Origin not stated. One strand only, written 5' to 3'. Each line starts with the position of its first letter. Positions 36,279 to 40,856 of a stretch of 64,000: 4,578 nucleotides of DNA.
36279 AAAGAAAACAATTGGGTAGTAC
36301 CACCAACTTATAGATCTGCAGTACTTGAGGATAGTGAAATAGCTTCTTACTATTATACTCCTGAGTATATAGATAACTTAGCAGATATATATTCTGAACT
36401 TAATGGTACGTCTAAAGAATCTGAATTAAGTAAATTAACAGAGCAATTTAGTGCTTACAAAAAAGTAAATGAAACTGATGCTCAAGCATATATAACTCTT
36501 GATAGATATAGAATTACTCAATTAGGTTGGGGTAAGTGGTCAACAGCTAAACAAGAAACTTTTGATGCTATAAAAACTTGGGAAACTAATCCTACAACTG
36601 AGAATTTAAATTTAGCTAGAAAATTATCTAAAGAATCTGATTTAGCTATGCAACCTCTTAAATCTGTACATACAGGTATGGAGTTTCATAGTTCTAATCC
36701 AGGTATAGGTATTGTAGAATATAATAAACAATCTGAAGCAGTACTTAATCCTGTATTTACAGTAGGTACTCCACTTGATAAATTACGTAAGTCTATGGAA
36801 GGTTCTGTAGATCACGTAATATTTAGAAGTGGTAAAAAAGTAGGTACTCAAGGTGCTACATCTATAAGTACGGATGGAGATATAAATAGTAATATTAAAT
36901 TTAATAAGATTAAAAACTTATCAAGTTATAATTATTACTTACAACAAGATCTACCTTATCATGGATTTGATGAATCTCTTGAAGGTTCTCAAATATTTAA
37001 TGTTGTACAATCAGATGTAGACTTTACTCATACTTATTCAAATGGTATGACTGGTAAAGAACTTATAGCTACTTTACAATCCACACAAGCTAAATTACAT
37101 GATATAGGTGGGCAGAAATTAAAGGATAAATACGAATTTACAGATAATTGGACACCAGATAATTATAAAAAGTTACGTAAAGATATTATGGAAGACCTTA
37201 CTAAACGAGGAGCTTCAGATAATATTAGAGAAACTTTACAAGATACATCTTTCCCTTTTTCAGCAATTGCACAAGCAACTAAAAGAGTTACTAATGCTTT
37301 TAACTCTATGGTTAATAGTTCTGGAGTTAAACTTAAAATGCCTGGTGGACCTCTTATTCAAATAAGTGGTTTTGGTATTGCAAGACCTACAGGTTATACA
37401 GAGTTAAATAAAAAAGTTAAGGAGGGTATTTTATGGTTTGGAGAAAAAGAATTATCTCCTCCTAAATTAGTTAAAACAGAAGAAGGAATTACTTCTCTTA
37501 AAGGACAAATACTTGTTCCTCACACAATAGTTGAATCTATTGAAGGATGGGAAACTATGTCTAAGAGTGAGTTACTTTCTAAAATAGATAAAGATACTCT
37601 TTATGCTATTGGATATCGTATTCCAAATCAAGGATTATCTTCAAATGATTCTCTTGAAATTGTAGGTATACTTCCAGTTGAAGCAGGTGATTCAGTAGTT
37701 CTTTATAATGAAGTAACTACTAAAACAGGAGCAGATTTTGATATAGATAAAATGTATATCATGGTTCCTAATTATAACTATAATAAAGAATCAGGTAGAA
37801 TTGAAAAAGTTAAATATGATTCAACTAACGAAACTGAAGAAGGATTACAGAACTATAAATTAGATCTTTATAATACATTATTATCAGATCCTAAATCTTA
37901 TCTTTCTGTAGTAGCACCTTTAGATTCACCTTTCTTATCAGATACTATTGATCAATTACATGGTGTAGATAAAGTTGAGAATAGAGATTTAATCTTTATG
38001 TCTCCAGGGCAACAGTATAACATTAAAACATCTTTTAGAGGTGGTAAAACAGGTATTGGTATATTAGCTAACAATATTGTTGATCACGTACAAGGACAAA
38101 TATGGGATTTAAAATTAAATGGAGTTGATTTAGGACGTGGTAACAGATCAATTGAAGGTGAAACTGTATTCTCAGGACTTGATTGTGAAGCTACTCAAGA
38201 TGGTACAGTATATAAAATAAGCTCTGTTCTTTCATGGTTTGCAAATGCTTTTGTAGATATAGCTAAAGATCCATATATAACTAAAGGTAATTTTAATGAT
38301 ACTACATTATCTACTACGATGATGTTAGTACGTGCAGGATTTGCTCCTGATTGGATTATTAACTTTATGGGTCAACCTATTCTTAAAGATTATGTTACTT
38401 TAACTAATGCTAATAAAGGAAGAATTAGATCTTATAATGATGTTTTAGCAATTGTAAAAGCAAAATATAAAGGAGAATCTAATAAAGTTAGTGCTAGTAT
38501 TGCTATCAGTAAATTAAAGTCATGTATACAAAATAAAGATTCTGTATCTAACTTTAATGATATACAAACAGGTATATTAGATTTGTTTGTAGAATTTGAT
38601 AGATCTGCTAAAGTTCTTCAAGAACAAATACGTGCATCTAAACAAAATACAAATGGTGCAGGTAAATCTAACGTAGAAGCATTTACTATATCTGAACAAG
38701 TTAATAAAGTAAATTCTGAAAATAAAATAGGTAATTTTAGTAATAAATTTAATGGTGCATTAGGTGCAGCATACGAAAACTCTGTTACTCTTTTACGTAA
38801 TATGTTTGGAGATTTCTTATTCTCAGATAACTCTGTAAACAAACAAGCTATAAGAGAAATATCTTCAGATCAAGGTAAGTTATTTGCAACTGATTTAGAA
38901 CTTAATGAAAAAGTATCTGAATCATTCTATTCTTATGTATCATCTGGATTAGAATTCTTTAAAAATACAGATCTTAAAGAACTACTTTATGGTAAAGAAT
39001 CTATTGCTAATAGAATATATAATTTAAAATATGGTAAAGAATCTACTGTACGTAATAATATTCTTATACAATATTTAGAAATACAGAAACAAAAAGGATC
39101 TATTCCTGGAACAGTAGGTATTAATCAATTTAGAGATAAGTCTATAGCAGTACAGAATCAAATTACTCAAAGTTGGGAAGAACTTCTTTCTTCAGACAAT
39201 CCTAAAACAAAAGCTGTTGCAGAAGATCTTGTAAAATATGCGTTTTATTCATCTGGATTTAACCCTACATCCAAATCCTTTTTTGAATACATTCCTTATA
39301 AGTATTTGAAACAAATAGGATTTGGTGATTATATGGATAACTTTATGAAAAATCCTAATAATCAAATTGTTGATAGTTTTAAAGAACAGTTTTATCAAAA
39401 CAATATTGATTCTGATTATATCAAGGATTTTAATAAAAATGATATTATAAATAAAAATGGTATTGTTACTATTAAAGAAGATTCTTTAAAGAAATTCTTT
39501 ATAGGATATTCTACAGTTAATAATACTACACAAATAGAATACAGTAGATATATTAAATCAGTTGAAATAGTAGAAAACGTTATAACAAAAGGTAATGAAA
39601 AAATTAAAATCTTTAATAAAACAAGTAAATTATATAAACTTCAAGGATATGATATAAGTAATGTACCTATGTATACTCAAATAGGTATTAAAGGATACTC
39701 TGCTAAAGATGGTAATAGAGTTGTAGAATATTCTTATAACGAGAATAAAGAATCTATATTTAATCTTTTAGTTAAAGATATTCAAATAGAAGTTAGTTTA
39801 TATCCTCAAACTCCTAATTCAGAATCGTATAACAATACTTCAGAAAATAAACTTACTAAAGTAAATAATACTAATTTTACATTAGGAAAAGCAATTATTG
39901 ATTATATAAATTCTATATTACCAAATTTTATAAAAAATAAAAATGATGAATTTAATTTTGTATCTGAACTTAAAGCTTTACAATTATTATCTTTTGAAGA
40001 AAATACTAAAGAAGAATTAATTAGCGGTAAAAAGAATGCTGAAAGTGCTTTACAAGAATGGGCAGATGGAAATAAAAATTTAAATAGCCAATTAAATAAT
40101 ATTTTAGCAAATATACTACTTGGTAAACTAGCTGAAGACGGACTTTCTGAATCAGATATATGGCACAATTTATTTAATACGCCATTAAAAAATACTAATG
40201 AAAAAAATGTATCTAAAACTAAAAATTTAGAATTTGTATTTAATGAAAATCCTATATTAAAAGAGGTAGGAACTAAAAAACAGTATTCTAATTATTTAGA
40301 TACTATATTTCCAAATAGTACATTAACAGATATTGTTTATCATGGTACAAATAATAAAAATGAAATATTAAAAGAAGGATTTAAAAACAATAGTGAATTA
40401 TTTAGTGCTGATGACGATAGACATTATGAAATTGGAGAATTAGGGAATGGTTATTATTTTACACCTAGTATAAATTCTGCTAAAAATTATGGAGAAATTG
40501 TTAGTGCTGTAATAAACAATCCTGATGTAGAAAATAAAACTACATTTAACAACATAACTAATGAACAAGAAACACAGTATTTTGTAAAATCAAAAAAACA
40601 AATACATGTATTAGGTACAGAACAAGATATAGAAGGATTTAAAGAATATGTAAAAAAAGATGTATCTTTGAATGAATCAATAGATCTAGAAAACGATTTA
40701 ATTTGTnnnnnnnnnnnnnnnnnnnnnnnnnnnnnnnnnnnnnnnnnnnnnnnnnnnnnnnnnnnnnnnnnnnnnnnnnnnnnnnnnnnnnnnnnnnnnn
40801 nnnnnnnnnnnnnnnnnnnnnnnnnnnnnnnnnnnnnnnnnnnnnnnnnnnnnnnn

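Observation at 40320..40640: H-Y-E type ADP-ribosyltransferase-like module at the extreme C-terminus of the giant RNAP protein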

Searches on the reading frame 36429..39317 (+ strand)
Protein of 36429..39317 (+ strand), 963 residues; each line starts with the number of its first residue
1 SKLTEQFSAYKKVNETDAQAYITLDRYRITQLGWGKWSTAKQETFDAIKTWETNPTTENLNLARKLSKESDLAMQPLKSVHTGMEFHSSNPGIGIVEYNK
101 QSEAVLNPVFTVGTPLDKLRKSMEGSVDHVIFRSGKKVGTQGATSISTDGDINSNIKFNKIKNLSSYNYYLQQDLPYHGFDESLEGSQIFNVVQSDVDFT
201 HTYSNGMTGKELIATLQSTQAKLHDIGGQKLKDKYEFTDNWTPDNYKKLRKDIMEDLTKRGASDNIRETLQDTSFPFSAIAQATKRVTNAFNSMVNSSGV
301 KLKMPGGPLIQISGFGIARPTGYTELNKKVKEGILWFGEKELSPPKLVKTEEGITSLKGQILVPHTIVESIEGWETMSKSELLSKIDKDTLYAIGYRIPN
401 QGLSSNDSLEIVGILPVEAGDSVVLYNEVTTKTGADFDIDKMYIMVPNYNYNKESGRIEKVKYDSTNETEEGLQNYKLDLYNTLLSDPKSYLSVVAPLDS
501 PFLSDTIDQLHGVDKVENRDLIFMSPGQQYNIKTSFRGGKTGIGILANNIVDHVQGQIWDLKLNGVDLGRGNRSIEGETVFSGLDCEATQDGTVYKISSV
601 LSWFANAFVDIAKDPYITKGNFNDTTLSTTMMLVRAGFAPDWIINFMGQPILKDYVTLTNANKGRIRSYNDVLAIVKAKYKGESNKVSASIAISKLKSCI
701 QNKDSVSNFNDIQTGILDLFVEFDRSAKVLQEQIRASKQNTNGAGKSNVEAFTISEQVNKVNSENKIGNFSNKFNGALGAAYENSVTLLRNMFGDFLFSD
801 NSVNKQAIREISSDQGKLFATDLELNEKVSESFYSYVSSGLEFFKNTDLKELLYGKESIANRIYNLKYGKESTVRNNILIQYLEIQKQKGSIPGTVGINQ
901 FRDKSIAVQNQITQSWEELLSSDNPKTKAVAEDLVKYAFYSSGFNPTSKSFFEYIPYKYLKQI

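Call 66: search_dna_similar(query=window:36429-39317:+, collection=phages, mode=protein, max_evalue=0.00001, max_rows=40)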
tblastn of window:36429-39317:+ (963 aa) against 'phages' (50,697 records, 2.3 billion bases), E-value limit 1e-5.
Records with a match: 129; places in all: 129; records where one place covers at least 80% of the query: 14.
Best place of each record, by identity: <60% 129.
By first word of the organism name: uncultured 49; Bacteroides 32; Flavobacterium 29; Bacteriophage 5; Cellulophaga 2; Dulem 2; Caudoviricetes 2; crAssphage 2; IAS 2; bajarodcaudo 1; and 3 more.
By host as written in the record: - 58; Bacteroides intestinalis DSM 108646 25; Flavobacterium psychrophilum 950106-1/1 12; Bacteroides cellulosilyticus 4; Flavobacterium psychrophilum 020612-2/1 3; Flavobacterium psychrophilum strain FPS-D10 3; Cellulophaga baltica #14 2; Bacteroides intestinalis APC919/174 2; and 14 more.
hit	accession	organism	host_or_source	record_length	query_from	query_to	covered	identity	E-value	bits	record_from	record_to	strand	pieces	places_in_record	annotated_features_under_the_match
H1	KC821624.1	Cellulophaga phage phi14:2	Cellulophaga baltica #14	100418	7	960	99%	31.3%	2e-51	383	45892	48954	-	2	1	structural protein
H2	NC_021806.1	Cellulophaga phage phi14:2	Cellulophaga baltica #14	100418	7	960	99%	31.3%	2e-51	383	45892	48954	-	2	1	g066: Catalytic RNA polymerase subunit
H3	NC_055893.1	uncultured phage cr4_1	human feces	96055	6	962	99%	27.0%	1e-30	267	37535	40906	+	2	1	hypothetical protein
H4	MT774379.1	uncultured phage cr118_1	human feces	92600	9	963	99%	26.0%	1e-52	207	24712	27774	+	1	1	DNA helicase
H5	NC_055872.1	uncultured phage cr118_1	human feces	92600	9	963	99%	26.0%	1e-52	207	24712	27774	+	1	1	exonuclease V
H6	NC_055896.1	uncultured phage cr113_1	human feces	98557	6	963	99%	25.6%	3e-53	209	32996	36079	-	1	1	DprA-like DNA recombination-mediator protein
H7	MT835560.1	Bacteriophage sp.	human fecal samples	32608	6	959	99%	25.4%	2e-45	184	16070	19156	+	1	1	record has no annotation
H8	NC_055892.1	uncultured phage cr109_1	human feces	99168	6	963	99%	25.2%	1e-51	204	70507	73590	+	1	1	DprA-like DNA recombination-mediator protein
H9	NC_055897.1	uncultured phage cr114_1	human feces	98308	6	959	99%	24.9%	1e-47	192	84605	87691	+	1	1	hypothetical protein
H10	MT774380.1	uncultured phage cr1_1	human feces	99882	5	943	97%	25.5%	3e-23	194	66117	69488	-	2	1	hypothetical protein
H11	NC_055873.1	uncultured phage cr1_1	human feces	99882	5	943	97%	25.5%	3e-23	194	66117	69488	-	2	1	hypothetical protein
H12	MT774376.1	uncultured phage cr55_1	human feces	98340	5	943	97%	25.4%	5e-23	193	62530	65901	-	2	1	hypothetical protein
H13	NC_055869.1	uncultured phage cr55_1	human feces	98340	5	943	97%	25.4%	5e-23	193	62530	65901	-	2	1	hypothetical protein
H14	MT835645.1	Bacteriophage sp.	human fecal samples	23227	172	963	82%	24.8%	3e-22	109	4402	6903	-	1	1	record has no annotation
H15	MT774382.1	uncultured phage cr10_1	human feces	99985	196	963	78%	24.8%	3e-12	151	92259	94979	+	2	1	hypothetical protein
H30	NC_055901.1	uncultured phage cr130_1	Rhesus macaque feces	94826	207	687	50%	26.4%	1e-21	107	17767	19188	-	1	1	DprA-like DNA recombination-mediator protein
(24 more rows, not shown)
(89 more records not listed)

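Call 67: get_annotated_region(hit=H30, flank=14000)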
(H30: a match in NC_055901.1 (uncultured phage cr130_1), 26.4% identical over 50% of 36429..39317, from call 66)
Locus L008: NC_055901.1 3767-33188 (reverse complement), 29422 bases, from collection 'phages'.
description: CrAssphage cr130_1, complete genome.
organism: uncultured phage cr130_1 (NCBI taxid 2772092)
taxonomy: Viruses; Duplodnaviria; Heunggongvirae; Uroviricota; Caudoviricetes; Crassvirales; Suoliviridae; Oafivirinae; Chuhaivirus; Chuhaivirus simiae
host: -; source: Rhesus macaque feces; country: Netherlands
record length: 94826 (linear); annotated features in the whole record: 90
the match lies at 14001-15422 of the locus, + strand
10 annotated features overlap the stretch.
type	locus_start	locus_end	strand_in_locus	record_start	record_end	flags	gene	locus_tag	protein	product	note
CDS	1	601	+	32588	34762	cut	-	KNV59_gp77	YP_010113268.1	hypothetical protein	gp_78249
CDS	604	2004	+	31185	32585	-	-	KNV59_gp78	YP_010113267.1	hypothetical protein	gp_78248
CDS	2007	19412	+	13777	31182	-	-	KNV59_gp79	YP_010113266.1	DprA-like DNA recombination-mediator protein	gp_78247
CDS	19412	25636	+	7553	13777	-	-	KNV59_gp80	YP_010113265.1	hypothetical protein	gp_78246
CDS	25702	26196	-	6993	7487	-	-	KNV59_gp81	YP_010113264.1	hypothetical protein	gp_78245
CDS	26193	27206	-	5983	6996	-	-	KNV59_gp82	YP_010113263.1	exonuclease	gp_78244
CDS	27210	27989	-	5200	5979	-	-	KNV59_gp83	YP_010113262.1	ATPase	gp_78243; proteasome (non-ATPase regulatory subunit)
CDS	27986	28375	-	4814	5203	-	-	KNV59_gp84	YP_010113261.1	Holliday junction resolvase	gp_78242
CDS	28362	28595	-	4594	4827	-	-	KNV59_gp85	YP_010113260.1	hypothetical protein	gp_78241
CDS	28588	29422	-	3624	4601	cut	-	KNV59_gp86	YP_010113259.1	DNA primase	gp_78240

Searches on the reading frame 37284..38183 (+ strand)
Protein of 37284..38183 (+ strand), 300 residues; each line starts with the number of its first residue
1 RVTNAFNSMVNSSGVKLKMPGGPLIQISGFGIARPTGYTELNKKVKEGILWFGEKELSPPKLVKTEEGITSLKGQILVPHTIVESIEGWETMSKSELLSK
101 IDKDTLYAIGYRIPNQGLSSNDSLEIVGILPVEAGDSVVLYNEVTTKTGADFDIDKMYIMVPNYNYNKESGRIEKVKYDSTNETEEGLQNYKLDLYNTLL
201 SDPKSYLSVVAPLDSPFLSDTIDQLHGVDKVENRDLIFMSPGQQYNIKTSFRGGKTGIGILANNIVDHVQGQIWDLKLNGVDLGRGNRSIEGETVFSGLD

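Call 85: find_related_loci(query=A4, collection=viral_contigs, flank=10000)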
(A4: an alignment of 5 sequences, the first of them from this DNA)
Query A4 (300 aa) in viral_contigs; peptide patterns used: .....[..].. (x = any residue, [..] = any of these).
600 stretches matched a pattern (row limit reached: there are more); 533 encode a relative of the query (tblastn E <= 1e-3); the best 80 are kept; 80 distinct loci.
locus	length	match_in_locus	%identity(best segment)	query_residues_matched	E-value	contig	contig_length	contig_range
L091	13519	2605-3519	36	1-299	9e-56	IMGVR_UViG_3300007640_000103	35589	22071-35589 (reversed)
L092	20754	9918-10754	40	2-284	1e-49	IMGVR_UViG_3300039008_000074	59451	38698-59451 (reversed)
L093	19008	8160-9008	36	1-279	4e-48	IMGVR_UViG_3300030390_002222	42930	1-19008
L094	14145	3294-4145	34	2-278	7e-47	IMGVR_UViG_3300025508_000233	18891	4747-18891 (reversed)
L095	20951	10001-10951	36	1-298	9e-55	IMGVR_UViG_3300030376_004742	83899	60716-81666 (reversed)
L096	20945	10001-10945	35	1-296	5e-46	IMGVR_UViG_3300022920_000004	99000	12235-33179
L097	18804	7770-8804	34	2-299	3e-45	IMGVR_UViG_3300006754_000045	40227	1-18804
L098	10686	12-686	39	56-284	2e-43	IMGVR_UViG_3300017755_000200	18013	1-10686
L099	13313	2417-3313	34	1-294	4e-43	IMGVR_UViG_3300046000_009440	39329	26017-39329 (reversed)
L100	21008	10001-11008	33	1-280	1e-42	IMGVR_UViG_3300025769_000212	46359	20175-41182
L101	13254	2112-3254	38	1-279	2e-43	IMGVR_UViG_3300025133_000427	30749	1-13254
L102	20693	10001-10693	37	13-226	5e-41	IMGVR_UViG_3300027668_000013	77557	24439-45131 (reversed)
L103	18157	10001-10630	41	1-195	1e-40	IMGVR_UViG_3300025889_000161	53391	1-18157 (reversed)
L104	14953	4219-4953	38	55-286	4e-40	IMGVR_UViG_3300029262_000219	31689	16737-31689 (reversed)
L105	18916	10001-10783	36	1-268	2e-37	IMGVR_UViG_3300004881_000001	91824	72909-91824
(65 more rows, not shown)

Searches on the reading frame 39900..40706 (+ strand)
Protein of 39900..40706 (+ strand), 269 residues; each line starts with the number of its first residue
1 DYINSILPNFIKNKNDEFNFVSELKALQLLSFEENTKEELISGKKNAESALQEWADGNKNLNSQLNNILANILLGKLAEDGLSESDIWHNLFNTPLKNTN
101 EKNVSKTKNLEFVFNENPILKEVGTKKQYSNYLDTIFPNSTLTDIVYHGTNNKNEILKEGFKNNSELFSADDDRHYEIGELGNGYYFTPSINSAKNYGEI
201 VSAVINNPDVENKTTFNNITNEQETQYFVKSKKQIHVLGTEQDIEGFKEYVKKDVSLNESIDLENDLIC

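Call 4: search_protein_families(library=pfam, proteins=[window:39900-40706:+], max_evalue=10)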
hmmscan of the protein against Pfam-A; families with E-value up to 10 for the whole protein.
window:39900-40706:+ (269 aa): 1 family
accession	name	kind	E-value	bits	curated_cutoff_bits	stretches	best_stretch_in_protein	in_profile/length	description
PF18760.7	ART-PolyVal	-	0.002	19.4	31.2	1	145-234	8-86/140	ADP-Ribosyltransferase in polyvalent proteins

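Call 5: search_protein_families(library=phrogs, proteins=[window:39900-40706:+], max_evalue=1)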
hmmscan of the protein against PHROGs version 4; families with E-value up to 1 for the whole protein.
window:39900-40706:+ (269 aa): 0 families

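Call 6: search_dna_similar(query=window:39900-40706:+, collection=phages, mode=protein, max_evalue=0.01, max_rows=30)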
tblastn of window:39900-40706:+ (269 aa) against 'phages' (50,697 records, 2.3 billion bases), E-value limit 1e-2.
No match.
